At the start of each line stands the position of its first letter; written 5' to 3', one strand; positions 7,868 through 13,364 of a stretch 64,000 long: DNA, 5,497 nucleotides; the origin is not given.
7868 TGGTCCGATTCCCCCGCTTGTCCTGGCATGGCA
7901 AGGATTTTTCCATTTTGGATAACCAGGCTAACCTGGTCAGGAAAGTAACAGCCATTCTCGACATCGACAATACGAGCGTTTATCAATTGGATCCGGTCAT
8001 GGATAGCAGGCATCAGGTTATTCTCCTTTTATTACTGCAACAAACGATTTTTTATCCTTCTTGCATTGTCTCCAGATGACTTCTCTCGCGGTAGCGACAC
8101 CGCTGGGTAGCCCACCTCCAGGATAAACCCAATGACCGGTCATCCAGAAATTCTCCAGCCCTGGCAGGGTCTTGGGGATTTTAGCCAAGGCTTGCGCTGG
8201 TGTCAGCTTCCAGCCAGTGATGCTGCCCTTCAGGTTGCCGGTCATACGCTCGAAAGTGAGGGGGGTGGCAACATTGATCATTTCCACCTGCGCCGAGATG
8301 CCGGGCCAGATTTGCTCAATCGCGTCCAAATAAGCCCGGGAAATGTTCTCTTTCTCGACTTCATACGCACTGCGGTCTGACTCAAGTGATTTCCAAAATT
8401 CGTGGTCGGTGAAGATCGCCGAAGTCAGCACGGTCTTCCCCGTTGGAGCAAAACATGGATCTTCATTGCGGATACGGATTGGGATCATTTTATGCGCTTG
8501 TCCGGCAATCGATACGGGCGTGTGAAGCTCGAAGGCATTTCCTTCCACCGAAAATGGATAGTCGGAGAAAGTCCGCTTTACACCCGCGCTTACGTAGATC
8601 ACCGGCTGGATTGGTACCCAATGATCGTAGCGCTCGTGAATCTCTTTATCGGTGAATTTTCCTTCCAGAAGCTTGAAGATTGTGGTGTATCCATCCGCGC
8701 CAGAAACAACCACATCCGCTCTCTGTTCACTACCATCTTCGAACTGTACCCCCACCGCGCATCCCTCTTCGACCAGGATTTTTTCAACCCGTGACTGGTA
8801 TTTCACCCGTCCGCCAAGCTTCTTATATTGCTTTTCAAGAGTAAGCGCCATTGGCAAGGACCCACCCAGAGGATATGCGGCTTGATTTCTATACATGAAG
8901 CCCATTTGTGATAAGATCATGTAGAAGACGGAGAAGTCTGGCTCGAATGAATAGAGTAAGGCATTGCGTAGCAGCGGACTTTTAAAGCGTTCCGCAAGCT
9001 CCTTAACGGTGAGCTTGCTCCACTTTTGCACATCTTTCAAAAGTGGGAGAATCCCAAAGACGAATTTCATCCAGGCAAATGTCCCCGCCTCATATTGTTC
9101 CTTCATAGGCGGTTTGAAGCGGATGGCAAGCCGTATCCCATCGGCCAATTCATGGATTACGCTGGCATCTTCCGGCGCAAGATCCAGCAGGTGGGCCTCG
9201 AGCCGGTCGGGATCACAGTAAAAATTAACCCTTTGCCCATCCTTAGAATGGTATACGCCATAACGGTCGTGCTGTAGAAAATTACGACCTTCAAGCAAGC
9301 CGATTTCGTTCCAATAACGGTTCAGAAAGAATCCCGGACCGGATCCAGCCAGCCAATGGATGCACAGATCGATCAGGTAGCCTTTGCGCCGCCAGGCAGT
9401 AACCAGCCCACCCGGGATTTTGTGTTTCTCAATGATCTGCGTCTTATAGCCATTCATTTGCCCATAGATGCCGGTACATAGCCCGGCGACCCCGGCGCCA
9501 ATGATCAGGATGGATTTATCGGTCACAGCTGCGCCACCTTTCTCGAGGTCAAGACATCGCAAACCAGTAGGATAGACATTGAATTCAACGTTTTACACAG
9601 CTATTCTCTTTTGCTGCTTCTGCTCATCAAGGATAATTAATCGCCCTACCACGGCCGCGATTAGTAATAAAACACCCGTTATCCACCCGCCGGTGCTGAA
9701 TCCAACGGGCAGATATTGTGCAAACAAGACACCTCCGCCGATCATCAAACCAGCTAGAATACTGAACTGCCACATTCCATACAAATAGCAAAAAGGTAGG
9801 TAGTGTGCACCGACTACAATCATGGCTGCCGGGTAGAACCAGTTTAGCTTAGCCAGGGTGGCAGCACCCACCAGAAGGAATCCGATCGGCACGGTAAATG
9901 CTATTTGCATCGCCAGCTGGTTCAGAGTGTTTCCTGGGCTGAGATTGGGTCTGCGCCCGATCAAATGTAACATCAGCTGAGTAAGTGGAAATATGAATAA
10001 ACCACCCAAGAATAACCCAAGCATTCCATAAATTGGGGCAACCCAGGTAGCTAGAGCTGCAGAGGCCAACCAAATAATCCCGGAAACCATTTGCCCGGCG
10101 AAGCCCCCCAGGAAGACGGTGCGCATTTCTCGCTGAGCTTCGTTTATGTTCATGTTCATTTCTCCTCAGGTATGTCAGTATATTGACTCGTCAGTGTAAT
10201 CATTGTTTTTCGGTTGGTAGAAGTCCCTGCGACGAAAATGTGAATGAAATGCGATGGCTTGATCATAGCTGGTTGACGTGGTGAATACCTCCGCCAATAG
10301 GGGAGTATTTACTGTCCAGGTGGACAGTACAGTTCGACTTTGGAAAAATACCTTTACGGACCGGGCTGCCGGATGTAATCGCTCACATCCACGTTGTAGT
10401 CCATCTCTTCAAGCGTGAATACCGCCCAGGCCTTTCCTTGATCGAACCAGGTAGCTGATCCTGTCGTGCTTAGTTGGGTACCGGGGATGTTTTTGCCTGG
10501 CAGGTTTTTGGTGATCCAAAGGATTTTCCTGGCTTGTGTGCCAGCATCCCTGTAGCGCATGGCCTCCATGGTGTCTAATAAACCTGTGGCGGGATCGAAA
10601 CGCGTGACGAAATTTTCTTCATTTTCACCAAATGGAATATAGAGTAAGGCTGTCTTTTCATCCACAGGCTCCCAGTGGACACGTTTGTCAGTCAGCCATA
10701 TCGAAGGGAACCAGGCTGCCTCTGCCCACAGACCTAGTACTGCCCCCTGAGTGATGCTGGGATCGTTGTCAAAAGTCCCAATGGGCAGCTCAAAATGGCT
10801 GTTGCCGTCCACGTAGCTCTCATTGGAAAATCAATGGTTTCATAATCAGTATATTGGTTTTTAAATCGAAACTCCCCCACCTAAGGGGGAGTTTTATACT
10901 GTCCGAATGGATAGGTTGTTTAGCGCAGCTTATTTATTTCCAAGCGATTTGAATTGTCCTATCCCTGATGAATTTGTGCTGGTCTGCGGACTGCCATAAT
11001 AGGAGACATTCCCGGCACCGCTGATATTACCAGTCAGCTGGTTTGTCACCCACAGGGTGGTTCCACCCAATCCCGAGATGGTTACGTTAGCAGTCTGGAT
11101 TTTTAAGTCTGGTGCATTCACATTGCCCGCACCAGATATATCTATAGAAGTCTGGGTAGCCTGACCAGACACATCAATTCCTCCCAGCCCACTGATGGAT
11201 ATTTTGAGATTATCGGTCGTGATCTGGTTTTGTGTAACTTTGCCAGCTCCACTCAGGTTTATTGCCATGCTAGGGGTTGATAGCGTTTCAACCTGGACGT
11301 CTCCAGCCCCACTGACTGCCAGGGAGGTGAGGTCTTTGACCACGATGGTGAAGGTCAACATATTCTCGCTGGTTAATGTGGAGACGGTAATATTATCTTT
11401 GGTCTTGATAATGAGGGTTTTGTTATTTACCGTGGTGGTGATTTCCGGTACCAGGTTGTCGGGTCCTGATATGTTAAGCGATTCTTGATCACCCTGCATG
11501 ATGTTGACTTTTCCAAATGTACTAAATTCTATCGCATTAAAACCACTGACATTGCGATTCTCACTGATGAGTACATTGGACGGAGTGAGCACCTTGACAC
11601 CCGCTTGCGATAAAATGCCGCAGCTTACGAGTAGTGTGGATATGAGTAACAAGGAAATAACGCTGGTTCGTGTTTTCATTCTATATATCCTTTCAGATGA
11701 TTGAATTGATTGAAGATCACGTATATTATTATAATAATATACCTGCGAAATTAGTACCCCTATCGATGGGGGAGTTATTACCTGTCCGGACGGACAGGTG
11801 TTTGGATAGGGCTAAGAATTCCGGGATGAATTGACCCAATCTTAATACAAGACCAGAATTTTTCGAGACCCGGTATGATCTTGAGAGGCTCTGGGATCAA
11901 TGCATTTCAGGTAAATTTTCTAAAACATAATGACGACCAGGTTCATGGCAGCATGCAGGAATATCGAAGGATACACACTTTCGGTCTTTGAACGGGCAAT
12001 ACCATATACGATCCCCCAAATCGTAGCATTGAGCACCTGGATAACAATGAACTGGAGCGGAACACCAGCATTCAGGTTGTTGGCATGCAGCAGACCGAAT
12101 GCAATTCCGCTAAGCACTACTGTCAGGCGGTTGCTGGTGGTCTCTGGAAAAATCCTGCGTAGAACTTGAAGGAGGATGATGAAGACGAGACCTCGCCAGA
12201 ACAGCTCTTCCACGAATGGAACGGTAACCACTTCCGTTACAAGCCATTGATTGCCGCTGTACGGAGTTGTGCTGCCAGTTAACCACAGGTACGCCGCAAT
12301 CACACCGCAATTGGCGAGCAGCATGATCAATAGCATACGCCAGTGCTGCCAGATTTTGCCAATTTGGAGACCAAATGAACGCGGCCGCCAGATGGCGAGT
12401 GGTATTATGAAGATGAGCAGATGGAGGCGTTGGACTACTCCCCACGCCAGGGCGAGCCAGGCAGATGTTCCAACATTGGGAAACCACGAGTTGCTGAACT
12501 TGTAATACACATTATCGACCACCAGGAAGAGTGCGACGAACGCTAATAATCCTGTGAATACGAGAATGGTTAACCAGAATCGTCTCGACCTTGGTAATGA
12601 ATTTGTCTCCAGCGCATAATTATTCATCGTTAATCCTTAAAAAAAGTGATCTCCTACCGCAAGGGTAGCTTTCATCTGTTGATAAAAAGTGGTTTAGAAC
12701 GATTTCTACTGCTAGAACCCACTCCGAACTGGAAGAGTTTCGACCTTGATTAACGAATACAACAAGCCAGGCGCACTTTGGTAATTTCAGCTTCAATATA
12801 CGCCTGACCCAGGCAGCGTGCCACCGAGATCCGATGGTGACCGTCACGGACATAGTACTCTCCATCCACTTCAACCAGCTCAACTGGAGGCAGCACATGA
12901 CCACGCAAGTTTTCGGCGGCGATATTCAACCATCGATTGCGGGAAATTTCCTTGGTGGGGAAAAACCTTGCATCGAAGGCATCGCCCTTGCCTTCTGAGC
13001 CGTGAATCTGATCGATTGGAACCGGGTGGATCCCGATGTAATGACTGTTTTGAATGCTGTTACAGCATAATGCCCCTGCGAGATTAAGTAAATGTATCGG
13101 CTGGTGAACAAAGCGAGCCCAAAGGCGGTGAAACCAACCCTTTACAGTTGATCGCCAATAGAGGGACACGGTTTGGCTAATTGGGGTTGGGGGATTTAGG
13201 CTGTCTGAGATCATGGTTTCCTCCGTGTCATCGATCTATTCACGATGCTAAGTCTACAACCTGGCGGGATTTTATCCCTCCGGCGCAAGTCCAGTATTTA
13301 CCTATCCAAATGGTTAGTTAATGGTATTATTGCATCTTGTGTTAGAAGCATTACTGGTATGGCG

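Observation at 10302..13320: Recurrent promoter-embedded dyad CTRTCC-N4-GGAYAG + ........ box upstream of consecutive minus-strand envelope genes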

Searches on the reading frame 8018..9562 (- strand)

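Call 27: search_protein_families(library=ncbifam, proteins=[window:8018-9562:-], max_evalue=0.001)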
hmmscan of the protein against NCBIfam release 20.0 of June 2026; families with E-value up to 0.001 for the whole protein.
window:8018-9562:- (514 aa): 26 families (the best 25 are shown)
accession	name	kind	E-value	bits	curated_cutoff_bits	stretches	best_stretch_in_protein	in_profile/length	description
TIGR02730.1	carot_isom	equivalog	1.6e-31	109.7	586.9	2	215-486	206-475/493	carotenoid isomerase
TIGR02734.1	crtI_fam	subfamily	1.9e-28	99.5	238.1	1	19-498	2-487/504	phytoene desaturase family protein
TIGR02733.1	desat_CrtD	equivalog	3.9e-28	98.4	549.7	2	232-501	227-489/492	C-3',4' desaturase CrtD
NF045637.1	carotdesatCrtDProt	equivalog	1e-16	60.6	580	2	233-291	219-277/485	1-hydroxycarotenoid 3,4-desaturase CrtD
NF058655.1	CrtID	equivalog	1e-14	54.2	640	1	18-304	1-287/478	bifunctional phytoene desaturase/3,4-desaturase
NF045689.1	BCarotKetCrtO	equivalog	2.7e-14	52.6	1000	1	191-303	198-311/563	beta-carotene ketolase CrtO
NF005560.0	PRK07233.1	equivalog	7.6e-13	48.1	252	1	17-74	2-59/435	hypothetical protein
NF042421.1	hydcarot_desat_CrtD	equivalog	7.1e-12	44.5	500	1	18-67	4-53/487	1-hydroxycarotenoid 3,4-desaturase CrtD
NF005313.0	PRK06847.1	subfamily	8e-09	34.9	372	1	241-292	112-161/375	hypothetical protein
NF005548.0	PRK07208.1-4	equivalog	2.4e-08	33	389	1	15-100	3-84/488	hypothetical protein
NF033623.1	urate_HpxO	equivalog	5.3e-08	32.2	500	0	251-325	115-184/381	FAD-dependent urate hydroxylase HpxO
TIGR03467.1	HpnE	equivalog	1.2e-07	31.5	283.05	1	19-285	2-258/430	hydroxysqualene dehydroxylase HpnE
NF006130.0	PRK08274.1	equivalog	5.7e-07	28.7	369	0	222-299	118-199/467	FAD-dependent tricarballylate dehydrogenase TcuA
TIGR02731.1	phytoene_desat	equivalog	1.6e-05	23.9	569.4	1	18-88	2-71/453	15-cis-phytoene desaturase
NF005566.0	PRK07236.1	subfamily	3.1e-05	23.1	333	0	259-294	121-154/386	hypothetical protein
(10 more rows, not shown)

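Call 42: search_protein_families(library=pfam, proteins=[window:8018-9562:-], max_evalue=1)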
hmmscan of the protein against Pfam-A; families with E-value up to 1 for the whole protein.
window:8018-9562:- (514 aa): 12 families
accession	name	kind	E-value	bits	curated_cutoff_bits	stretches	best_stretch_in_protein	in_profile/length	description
PF01593.30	Amino_oxidase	-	1.7e-19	70.9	19.8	1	25-492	1-435/443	Flavin containing amine oxidoreductase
PF13450.12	NAD_binding_8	-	2.1e-11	44.4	21.9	1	20-86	1-67/68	NAD(P)-binding Rossmann-like domain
PF01266.30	DAO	-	6.2e-09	36.3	27.9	2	18-62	2-45/353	FAD dependent oxidoreductase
PF00890.30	FAD_binding_2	-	9.1e-05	22.2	20.4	1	18-55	2-38/414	FAD binding domain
PF12831.13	FAD_oxidored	-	0.00016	21.5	27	1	18-56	2-40/416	FAD dependent oxidoreductase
PF03486.20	HI0933_like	-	0.00023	21.1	50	1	17-51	2-36/244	HI0933-like protein Rossmann domain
PF13738.12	Pyr_redox_3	-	0.0016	18.1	30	1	19-59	1-41/305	Pyridine nucleotide-disulphide oxidoreductase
PF07992.20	Pyr_redox_2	-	0.0022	17.9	26.1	1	17-50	2-36/291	Pyridine nucleotide-disulphide oxidoreductase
PF01494.25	FAD_binding_3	-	0.0084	15.8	22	1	17-48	3-34/349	FAD binding domain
PF01946.23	Thi4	-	0.042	13.5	26.2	1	15-52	17-55/235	Thi4 family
PF06100.17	MCRA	-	0.07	12.4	23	1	16-62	2-54/495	MCRA family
PF19801.4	DUF6284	-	0.17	12.3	27.4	1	408-432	21-45/86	Family of unknown function (DUF6284)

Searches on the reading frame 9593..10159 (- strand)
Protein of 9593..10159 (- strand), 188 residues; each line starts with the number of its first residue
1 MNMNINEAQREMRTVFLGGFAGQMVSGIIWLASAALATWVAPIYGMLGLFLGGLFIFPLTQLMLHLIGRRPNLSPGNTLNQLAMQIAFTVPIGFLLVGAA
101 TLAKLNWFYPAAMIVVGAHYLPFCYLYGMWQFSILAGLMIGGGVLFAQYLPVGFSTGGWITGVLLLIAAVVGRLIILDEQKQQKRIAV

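Call 8: search_protein_families(library=pfam, proteins=[window:9593-10159:-], max_evalue=0.01)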
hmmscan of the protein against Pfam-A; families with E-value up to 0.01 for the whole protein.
window:9593-10159:- (188 aa): 1 family
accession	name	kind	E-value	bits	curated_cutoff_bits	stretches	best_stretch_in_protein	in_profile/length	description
PF22765.1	DUF7010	-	3.7e-19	69.7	27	1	5-170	1-167/172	Family of unknown function (DUF7010)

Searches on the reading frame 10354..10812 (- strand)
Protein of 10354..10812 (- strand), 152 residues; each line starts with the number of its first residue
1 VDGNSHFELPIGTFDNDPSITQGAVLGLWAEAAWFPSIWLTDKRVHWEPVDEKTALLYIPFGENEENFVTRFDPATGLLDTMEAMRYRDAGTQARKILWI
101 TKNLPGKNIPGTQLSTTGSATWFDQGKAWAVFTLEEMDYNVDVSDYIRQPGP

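Call 8: search_protein_families(library=pfam, proteins=[window:10354-10812:-], max_evalue=0.01)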
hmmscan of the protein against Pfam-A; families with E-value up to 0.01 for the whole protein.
window:10354-10812:- (152 aa): 2 families
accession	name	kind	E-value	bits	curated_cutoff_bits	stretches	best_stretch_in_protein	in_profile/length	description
PF20181.5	DUF6544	-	1.3e-21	77.3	25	1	16-132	105-219/221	Family of unknown function (DUF6544)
PF21900.3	DUF6920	-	2e-14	54.1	27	1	13-133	96-214/222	Family of unknown function (DUF6920)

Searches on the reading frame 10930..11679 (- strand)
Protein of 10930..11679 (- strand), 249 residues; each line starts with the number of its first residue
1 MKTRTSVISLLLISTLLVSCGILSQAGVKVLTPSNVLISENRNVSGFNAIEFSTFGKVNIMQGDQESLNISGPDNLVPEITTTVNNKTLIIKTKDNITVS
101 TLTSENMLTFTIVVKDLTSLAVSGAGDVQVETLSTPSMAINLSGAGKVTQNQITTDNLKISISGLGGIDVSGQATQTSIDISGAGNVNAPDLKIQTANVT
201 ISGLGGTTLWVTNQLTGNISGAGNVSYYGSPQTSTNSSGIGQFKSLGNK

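Call 8: search_protein_families(library=pfam, proteins=[window:10930-11679:-], max_evalue=0.01)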
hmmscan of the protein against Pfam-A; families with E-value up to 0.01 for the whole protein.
window:10930-11679:- (249 aa): 1 family
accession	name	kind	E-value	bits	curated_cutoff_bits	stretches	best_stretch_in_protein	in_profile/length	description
PF10988.14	DUF2807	-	1.6e-39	136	24.2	1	47-231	2-181/181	Putative auto-transporter adhesin, head GIN domain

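Call 10: find_encoding_contigs(protein=window:10930-11679:-, flank=10000, max_places=10)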
Protein window:10930-11679:- (249 aa): no gene with exactly this product is on record in the collection.

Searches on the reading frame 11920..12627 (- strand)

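Call 8: search_protein_families(library=pfam, proteins=[window:11920-12627:-], max_evalue=0.01)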
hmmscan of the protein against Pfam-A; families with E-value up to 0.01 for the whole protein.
window:11920-12627:- (235 aa): 1 family
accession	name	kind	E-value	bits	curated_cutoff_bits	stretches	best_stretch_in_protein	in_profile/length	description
PF02517.21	Rce1-like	-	1.9e-17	63.8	22.4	1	128-231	7-93/93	Type II CAAX prenyl endopeptidase Rce1-like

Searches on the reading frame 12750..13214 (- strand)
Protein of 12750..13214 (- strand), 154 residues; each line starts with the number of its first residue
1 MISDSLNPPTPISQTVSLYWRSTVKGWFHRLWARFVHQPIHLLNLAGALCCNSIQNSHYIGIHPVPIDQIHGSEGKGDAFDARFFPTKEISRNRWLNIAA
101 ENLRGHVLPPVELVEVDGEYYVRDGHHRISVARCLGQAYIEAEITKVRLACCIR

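Call 8: search_protein_families(library=pfam, proteins=[window:12750-13214:-], max_evalue=0.01)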
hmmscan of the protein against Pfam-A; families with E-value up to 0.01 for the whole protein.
window:12750-13214:- (154 aa): 0 families

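Call 27: search_protein_families(library=ncbifam, proteins=[window:12750-13214:-], max_evalue=0.001)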
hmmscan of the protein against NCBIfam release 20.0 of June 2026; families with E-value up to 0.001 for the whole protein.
window:12750-13214:- (154 aa): 0 families

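Call 42: search_protein_families(library=pfam, proteins=[window:12750-13214:-], max_evalue=1)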
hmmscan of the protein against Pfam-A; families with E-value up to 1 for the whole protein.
window:12750-13214:- (154 aa): 2 families
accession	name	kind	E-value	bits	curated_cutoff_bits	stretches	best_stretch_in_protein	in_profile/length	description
PF23719.1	VapB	-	0.041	14.4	27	0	113-146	62-95/97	Antitoxin VapB-like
PF20188.4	DUF6551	-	0.25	11.3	26.8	1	88-133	8-52/242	Family of unknown function (DUF6551)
